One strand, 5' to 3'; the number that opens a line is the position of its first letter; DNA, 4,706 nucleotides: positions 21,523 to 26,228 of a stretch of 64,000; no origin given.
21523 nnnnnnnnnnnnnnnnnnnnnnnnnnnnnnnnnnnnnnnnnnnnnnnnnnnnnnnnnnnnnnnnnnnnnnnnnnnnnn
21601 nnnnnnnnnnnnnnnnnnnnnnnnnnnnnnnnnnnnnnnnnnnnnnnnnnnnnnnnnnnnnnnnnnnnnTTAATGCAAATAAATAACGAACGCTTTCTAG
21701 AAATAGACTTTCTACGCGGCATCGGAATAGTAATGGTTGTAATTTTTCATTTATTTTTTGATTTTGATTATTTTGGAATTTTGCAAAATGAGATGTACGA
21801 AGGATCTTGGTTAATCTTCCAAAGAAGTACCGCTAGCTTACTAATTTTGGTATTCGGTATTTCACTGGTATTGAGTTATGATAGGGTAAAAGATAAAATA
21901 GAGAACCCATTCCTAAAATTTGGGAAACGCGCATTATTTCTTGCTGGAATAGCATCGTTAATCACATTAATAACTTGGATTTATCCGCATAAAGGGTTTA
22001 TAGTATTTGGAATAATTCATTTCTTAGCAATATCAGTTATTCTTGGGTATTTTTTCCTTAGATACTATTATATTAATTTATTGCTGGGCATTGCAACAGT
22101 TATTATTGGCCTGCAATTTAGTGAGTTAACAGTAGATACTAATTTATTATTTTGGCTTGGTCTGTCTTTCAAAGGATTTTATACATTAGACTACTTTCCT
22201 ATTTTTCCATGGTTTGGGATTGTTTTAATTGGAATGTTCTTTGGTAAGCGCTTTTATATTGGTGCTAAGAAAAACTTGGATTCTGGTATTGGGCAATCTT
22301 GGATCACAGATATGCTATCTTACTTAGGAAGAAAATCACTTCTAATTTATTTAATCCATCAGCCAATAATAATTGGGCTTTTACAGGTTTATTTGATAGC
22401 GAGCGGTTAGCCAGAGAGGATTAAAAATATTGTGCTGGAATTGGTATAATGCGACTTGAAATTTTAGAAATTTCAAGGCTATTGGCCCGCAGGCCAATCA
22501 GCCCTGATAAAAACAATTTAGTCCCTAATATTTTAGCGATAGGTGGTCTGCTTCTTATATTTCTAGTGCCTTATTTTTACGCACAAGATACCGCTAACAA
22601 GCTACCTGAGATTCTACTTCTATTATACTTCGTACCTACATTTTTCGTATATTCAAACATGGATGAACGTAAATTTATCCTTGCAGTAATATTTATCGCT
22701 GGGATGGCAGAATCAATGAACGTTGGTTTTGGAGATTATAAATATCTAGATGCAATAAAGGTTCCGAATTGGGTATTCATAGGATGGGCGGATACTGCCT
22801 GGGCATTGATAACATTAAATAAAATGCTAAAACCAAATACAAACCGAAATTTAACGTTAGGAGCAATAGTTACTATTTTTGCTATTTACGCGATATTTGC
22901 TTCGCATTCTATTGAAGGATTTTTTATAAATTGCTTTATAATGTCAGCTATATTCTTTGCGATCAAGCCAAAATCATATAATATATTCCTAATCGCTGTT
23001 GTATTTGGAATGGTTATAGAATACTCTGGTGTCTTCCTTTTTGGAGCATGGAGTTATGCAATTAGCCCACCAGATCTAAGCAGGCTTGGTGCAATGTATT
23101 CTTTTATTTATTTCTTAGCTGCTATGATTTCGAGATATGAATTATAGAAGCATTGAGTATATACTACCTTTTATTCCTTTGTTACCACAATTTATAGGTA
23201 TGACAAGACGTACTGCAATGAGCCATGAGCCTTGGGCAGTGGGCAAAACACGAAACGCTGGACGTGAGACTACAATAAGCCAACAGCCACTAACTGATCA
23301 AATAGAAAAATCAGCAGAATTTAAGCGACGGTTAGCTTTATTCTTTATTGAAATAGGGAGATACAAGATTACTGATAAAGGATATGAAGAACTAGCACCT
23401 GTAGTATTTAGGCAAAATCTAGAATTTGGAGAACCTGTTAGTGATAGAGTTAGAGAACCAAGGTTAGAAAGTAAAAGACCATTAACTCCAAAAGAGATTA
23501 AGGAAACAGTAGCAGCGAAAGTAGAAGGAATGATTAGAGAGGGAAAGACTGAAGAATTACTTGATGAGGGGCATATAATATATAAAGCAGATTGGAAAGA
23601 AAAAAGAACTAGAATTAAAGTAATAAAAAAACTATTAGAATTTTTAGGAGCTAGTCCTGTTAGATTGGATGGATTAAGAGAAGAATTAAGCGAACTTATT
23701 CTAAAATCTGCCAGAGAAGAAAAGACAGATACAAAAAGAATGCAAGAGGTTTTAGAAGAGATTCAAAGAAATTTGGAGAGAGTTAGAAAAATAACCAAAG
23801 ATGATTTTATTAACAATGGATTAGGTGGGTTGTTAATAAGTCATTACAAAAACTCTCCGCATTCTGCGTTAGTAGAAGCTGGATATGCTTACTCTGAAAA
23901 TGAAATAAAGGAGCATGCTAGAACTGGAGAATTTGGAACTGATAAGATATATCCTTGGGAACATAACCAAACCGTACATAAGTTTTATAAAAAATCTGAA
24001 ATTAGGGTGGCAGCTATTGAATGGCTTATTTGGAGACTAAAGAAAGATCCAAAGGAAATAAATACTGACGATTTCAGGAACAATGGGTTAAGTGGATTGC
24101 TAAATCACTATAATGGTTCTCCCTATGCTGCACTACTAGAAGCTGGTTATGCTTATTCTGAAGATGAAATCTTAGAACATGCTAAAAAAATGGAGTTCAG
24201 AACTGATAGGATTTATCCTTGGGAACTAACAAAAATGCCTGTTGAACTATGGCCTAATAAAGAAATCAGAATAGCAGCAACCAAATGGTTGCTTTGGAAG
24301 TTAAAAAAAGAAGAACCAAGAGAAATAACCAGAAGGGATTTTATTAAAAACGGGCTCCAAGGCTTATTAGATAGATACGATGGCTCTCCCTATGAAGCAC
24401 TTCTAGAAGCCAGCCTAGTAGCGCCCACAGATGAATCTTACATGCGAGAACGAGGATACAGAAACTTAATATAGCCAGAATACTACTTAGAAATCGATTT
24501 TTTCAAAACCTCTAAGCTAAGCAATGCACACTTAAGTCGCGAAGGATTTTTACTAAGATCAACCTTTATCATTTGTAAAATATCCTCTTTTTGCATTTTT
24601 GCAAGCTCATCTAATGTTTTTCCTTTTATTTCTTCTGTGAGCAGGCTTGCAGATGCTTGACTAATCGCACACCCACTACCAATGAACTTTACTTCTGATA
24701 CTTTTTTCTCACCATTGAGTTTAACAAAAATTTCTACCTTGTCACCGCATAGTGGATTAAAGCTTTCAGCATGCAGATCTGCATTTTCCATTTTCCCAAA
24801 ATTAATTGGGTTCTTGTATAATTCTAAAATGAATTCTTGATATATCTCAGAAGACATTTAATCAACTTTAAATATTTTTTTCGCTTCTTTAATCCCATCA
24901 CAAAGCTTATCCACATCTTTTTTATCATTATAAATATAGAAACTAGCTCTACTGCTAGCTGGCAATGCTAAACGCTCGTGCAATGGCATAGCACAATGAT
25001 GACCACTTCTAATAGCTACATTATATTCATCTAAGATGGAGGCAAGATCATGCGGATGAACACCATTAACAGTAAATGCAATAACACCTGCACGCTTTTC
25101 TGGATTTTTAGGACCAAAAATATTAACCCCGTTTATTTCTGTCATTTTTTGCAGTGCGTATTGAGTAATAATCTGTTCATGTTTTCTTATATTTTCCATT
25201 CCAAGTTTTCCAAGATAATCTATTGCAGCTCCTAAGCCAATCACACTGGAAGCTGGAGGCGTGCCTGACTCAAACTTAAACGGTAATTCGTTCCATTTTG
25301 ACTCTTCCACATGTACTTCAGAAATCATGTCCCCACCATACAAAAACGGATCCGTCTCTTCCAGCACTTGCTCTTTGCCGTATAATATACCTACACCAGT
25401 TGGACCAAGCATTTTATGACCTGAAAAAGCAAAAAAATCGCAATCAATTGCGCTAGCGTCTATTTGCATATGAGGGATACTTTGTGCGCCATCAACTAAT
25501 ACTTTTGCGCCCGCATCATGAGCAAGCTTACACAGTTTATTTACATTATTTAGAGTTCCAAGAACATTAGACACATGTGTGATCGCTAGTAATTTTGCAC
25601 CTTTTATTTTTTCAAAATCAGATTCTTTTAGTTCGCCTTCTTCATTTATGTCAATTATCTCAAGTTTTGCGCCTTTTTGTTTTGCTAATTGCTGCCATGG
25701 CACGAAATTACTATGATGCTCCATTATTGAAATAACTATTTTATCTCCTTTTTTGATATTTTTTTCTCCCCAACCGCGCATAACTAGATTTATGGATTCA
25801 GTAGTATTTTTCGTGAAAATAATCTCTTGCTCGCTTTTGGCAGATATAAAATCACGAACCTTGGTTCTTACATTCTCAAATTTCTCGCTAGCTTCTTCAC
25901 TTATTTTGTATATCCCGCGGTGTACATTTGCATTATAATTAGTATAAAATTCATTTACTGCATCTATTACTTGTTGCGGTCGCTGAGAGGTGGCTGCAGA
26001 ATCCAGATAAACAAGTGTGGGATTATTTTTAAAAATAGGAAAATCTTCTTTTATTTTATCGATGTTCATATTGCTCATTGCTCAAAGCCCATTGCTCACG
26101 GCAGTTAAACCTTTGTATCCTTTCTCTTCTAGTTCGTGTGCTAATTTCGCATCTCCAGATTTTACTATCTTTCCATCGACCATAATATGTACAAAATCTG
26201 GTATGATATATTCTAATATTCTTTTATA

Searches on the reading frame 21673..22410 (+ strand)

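Call 63: search_protein_families(library=pfam, proteins=[window:21673-22410:+], max_evalue=0.00001)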
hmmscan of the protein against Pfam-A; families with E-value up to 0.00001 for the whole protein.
window:21673-22410:+ (245 aa): 2 families
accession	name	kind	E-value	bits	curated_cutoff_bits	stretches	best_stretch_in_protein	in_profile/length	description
PF07786.18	HGSNAT_cat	-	1.2e-64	218.4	22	1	7-231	1-222/222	Heparan-alpha-glucosaminide N-acetyltransferase, catalytic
PF01757.29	Acyl_transf_3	-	1e-06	28.5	31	0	10-66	3-60/326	Acyltransferase domain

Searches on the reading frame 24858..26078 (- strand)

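Call 63: search_protein_families(library=pfam, proteins=[window:24858-26078:-], max_evalue=0.00001)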
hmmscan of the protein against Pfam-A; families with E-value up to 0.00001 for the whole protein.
window:24858-26078:- (406 aa): 2 families
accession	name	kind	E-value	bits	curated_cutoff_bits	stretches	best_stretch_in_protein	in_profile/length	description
PF00266.25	Aminotran_5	-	8.6e-153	509.1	21.5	1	23-392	1-371/371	Aminotransferase class-V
PF01041.23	DegT_DnrJ_EryC1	-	9.5e-06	25.5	19.8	0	73-224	32-176/360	DegT/DnrJ/EryC1/StrS aminotransferase family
